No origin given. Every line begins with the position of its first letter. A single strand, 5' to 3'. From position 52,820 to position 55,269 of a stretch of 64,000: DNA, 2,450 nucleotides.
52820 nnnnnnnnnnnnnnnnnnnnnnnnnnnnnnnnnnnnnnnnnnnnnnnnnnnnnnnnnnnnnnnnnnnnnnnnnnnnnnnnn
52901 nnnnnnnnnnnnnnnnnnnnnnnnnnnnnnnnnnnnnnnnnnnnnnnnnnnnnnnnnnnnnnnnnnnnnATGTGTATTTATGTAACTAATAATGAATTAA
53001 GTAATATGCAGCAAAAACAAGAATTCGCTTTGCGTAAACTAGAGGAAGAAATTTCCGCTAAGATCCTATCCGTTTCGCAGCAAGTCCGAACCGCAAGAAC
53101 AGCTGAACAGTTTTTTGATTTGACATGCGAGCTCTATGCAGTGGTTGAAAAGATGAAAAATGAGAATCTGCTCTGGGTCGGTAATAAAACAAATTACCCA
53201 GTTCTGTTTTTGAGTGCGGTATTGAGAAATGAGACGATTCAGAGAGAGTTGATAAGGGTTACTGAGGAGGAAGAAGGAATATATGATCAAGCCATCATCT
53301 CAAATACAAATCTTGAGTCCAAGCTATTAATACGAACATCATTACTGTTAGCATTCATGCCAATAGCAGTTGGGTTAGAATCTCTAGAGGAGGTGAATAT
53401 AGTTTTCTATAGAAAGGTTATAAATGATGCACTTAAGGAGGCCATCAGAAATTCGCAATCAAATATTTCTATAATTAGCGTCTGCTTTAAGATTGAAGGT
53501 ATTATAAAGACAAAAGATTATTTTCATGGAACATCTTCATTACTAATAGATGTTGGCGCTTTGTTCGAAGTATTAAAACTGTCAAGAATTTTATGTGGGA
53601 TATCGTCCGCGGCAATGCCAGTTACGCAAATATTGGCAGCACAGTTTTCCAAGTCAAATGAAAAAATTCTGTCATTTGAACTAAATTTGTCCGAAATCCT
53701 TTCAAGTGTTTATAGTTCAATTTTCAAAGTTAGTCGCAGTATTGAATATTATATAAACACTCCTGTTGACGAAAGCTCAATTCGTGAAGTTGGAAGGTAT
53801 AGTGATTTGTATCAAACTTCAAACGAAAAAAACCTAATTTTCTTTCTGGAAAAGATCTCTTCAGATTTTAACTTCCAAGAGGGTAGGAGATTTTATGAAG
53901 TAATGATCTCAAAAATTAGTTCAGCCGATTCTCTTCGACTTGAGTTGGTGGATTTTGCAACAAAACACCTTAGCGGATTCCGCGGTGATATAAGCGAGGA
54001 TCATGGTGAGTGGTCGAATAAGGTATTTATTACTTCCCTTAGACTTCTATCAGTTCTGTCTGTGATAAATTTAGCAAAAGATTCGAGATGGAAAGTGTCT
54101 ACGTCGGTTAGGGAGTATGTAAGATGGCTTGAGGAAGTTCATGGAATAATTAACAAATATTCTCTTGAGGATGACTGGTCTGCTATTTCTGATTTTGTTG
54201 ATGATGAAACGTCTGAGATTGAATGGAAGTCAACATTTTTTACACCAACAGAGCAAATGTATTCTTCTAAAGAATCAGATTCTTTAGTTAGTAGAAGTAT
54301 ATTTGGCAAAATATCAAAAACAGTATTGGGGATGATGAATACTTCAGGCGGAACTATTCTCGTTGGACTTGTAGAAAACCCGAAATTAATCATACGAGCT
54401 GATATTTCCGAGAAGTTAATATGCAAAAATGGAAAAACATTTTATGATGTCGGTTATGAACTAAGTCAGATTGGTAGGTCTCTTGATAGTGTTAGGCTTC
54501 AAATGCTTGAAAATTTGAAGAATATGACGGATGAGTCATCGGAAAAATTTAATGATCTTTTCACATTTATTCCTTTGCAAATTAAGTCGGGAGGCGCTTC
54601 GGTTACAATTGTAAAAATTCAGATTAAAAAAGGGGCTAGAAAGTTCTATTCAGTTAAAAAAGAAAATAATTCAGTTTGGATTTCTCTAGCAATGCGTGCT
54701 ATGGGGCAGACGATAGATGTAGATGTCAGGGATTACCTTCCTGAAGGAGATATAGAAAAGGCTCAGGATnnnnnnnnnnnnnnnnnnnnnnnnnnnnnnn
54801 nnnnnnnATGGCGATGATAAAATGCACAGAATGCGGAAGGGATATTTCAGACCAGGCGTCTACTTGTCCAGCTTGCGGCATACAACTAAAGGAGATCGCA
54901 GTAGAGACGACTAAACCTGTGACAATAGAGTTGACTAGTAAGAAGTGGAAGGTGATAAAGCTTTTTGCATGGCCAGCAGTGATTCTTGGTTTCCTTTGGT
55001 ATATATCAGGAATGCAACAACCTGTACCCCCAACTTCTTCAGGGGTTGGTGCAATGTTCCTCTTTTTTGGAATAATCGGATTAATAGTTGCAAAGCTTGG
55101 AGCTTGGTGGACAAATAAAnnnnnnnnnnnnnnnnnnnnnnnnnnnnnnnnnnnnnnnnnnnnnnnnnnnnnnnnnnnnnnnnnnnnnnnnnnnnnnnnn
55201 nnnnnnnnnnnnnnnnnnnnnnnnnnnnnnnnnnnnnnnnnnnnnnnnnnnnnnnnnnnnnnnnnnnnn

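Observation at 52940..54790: AT-rich island beside tRNA-Gln encodes a 588-aa protein with a Schlafen/AlbA_2-like domain, a candidate defence or accessory gene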

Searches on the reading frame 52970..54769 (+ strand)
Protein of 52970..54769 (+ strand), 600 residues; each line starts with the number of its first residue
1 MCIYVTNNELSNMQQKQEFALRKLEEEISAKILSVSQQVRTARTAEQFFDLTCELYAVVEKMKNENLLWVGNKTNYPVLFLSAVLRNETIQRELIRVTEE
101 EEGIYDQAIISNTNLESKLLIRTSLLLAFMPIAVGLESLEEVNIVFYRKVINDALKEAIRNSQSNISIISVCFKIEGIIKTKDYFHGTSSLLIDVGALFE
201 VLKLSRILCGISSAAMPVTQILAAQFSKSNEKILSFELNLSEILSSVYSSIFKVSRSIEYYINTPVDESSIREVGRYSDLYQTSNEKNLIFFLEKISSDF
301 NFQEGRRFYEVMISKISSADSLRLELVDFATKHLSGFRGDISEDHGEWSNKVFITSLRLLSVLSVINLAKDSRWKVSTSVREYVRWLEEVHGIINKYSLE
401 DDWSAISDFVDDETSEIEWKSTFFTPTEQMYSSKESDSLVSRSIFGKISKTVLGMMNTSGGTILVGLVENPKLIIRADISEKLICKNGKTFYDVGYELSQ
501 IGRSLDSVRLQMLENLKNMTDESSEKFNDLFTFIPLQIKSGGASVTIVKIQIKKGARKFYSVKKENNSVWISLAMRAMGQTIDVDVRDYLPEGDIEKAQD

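Call 4: search_protein_families(library=pfam, proteins=[window:52970-54769:+], max_evalue=10)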
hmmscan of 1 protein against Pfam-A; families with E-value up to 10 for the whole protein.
window:52970-54769:+ (600 aa): 2 families
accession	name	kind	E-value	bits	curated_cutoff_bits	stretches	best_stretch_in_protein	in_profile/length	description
PF04326.19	SLFN_AlbA_2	-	5.8e-05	24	25.3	1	413-564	1-102/118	Schlafen, AlbA_2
PF16686.11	POT1PC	-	0.044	14.1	27.2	1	45-83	7-45/155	ssDNA-binding domain of telomere protection protein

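Call 5: search_protein_families(library=padloc, proteins=[window:52970-54769:+], max_evalue=10)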
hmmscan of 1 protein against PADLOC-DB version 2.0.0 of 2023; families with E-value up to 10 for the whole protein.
window:52970-54769:+ (600 aa): 1 family
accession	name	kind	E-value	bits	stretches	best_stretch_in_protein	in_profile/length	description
PDLC00493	JetB1|JetB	-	0.0082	13.7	1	47-95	66-114/279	DUF4194 domain; MukE-like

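Call 6: search_protein_families(library=ncbifam, proteins=[window:52970-54769:+], max_evalue=10)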
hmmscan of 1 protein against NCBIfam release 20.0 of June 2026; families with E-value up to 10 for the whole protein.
window:52970-54769:+ (600 aa): 0 families

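Call 8: find_homologous_proteins(query=window:53006-54769:+, max_evalue=0.001)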
Query window:53006-54769:+ (588 aa): 11 proteins with E <= 0.001 among 8000 candidates.
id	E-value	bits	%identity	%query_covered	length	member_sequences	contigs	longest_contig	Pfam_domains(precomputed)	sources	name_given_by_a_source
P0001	0.0e+0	1259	100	100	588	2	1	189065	-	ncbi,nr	ncbi:MAG TPA: hypothetical protein VJ579_00320 [Candidatus Paceibacterota bacterium]|nr:hypothetical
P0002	1.0e-154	534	47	96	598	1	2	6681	-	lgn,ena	-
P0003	4.4e-154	532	46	95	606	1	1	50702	-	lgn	-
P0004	4.2e-146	506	43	98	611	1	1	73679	-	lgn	-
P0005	1.0e-141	491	43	96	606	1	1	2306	-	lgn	-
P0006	1.0e-135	472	42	94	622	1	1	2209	-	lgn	-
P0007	1.3e-83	300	32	95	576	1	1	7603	-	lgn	-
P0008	2.1e-83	299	32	97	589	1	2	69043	-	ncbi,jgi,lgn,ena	ncbi:MAG: hypothetical protein WC688_07260 [Parachlamydiales bacterium]|jgi:hypothetical protein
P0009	4.0e-75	272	42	52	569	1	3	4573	PF04326.20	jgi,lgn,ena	-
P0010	1.3e-51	194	36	52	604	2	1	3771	PF04326.20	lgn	-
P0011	4.1e-49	186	32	80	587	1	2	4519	-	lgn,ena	-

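Call 12: find_encoding_contigs(protein=P0004, flank=8000, max_places=3)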
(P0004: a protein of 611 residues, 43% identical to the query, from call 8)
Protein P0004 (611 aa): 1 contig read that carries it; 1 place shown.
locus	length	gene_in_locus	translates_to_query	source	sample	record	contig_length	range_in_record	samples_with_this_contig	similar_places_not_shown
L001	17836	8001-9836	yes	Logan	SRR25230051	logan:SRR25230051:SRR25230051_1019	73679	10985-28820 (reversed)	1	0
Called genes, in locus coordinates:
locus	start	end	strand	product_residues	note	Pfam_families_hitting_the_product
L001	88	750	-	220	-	-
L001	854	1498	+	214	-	-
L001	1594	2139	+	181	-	-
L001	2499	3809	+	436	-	PF13742:tRNA_anti_2, PF02601:Exonuc_VII_L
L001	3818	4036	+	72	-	PF02609:Exonuc_VII_S (faint)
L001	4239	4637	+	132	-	PF00856:SET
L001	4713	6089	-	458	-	PF04055:Radical_SAM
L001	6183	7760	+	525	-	PF13181:TPR_8 (faint), PF13428:TPR_14 (faint), PF13431:TPR_17 (faint)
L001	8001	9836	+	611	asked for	-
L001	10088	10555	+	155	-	PF12869:tRNA_anti-like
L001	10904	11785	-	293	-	PF00188:CAP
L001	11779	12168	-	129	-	-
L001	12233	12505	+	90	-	PF01016:Ribosomal_L27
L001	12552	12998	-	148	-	PF01281:Ribosomal_L9_N, PF03948:Ribosomal_L9_C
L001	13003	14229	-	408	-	PF00595:PDZ, PF13180:PDZ_2 (weak), PF17820:PDZ_6, PF03572:Peptidase_S41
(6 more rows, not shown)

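Call 13: find_encoding_contigs(protein=P0003, flank=8000, max_places=3)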
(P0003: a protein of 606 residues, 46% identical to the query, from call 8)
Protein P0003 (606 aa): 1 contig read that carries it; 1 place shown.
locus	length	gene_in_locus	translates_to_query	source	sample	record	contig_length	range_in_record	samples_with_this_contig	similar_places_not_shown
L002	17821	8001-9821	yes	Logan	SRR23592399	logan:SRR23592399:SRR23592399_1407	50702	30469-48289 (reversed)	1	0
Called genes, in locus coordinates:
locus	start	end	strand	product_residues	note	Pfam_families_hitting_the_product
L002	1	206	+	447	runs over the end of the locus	PF21110:GlxA (weak)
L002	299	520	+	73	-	PF01176:eIF-1a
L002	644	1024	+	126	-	PF00416:Ribosomal_S13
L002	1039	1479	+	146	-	PF00861:Ribosomal_L18p (weak), PF00411:Ribosomal_S11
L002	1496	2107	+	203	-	PF00163:Ribosomal_S4, PF01479:S4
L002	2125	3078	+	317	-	PF01193:RNA_pol_L, PF13656:RNA_pol_L_2 (faint), PF01000:RNA_pol_A_bac, PF03118:RNA_pol_A_CTD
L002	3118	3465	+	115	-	PF01196:Ribosomal_L17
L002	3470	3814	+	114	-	PF00572:Ribosomal_L13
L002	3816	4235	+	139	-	PF00380:Ribosomal_S9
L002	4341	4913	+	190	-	PF01025:GrpE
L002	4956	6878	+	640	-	PF00012:HSP70, PF06723:MreB_Mbl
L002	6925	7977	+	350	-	PF00226:DnaJ, PF01556:DnaJ_C, PF00684:DnaJ_CXXCXGXG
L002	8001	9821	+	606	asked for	-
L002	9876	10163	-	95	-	-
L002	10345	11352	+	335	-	PF00579:tRNA-synt_1b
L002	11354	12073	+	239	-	PF02616:SMC_ScpA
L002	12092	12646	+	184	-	PF04079:SMC_ScpB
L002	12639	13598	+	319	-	PF00768:Peptidase_S11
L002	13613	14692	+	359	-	PF00953:Glycos_transf_4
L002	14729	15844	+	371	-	PF01098:FTSW_RODA_SPOVE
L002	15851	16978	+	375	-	PF03033:Glyco_transf_28, PF04101:Glyco_tran_28_C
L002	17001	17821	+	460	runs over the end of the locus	PF00749:tRNA-synt_1c, PF19269:Anticodon_2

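Call 15: search_protein_families(library=pfam, alignment_id=A1, max_evalue=0.01)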
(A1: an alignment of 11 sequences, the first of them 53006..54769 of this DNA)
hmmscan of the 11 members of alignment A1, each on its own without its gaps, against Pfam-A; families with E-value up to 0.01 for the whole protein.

A. member 1, window:53006-54769:+ (588 aa): 1 family
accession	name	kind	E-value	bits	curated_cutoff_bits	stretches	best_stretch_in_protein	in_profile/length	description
PF04326.19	SLFN_AlbA_2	-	6.1e-05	24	25.3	1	401-552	1-102/118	Schlafen, AlbA_2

B. families by the number of members that match (of 11 scanned): 1 family
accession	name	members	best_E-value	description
PF04326.19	SLFN_AlbA_2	10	7.3e-07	Schlafen, AlbA_2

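Call 16: search_solved_structures(query=A1, max_evalue=1, show_alignments=2)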
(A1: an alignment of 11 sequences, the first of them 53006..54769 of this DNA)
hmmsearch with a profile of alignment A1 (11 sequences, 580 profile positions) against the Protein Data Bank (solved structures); distinct sequences matched with E-value up to 1: 2.
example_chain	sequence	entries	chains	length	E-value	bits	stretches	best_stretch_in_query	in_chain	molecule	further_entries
7lrc_A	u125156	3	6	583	0.11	14.2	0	415-456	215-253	Schlafen family member 12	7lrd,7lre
7eg0_B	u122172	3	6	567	0.23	13.1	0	415-456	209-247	Schlafen family member 12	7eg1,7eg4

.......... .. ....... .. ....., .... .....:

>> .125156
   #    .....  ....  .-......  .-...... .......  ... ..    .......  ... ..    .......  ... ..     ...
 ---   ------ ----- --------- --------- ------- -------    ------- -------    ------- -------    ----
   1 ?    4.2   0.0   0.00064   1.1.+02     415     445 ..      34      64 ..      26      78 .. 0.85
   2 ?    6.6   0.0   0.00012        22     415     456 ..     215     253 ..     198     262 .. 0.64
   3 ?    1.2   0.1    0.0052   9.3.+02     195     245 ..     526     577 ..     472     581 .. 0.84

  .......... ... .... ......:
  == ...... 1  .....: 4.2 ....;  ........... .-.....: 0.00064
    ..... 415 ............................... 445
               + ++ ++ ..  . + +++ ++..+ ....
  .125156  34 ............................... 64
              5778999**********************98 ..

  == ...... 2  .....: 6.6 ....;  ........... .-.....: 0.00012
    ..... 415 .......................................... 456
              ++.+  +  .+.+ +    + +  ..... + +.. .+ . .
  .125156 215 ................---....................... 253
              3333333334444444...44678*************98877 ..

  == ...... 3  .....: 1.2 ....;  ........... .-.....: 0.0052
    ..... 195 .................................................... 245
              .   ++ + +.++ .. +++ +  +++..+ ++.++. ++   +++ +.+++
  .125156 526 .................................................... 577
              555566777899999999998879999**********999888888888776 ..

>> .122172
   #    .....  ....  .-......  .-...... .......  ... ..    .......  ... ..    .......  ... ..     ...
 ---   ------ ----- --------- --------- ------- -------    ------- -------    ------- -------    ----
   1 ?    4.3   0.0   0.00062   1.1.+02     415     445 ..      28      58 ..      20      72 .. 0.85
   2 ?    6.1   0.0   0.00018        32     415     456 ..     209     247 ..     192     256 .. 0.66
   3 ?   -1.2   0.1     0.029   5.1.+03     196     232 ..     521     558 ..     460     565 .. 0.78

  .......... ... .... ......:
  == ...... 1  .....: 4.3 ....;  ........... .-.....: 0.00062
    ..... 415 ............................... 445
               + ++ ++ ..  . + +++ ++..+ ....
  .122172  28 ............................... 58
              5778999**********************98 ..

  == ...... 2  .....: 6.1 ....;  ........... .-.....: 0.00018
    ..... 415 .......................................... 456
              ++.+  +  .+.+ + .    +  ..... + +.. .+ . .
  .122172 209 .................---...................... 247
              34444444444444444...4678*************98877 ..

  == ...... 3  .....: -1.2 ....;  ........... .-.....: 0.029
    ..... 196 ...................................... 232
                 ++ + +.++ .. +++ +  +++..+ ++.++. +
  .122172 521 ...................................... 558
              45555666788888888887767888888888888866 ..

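Call 23: search_protein_representatives(alignment_id=A1)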
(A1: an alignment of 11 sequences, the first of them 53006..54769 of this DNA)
Query: 11 sequences, 580 profile positions. Proteins with E-value up to 0.001 (for the whole library): 140; up to 1e-10: 110; up to 1e-30: 89. The best 140 are listed.
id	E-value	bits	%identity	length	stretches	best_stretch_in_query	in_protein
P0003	1.5e-249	845.9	-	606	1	4-573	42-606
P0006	2.6e-239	812.1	-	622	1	4-578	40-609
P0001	9.1e-229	777.3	-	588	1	3-578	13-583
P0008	1.4e-222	756.8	-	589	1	4-575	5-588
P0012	1.0e-209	714.4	-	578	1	8-577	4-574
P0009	1.3e-205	700.8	-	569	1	3-578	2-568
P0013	1.1e-181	621.8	-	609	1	4-574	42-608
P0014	1.9e-175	601.2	-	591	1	7-574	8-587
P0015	1.2e-173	595.3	-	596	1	3-573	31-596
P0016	2.0e-172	591.2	-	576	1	4-573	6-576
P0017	1.3e-170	585.2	-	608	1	8-573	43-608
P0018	1.8e-170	584.7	-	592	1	9-573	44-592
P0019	8.0e-169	579.3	-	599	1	10-573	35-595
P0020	1.5e-166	571.8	-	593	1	7-574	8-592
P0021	1.2e-162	558.9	-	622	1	18-574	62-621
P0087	1.8e-39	152.2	-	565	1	8-385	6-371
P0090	1.3e-35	139.5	-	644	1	6-378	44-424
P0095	5.7e-31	124.1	-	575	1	8-399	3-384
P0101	5.5e-25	104.4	-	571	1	21-399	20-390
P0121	3.3e-06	42.4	-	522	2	381-453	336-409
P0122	1.8e-05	39.9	-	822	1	393-500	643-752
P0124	5.7e-05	38.3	-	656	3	391-516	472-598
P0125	6.9e-05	38.0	-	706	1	394-550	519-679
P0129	2.0e-04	36.5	-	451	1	394-503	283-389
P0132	3.2e-04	35.8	-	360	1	390-533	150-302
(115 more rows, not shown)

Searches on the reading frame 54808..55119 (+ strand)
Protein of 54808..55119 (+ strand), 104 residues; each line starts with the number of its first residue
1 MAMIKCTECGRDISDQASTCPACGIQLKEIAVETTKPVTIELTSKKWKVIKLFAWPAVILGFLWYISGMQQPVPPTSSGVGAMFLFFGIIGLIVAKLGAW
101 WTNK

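Call 44: search_protein_families(library=pfam, proteins=[window:54808-55119:+], max_evalue=0.01)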
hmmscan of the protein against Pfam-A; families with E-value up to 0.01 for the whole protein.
window:54808-55119:+ (104 aa): 5 families
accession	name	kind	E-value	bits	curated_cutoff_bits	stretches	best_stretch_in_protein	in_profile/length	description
PF13240.11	Zn_Ribbon_1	-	1.4e-05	25.2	25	1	5-24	1-20/23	zinc-ribbon domain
PF13248.11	Zn_ribbon_3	-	1.6e-05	24.6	27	1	2-26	1-25/26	zinc-ribbon domain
PF12773.13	DZR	-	0.00015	22.3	27.3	1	6-28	1-23/45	Double zinc ribbon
PF14149.11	YhfH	-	0.00064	20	27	0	5-17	15-27/37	YhfH-like protein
PF23455.1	DUF7129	-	0.00072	19.7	30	1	6-32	14-42/45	Domain of unknown function (DUF7129)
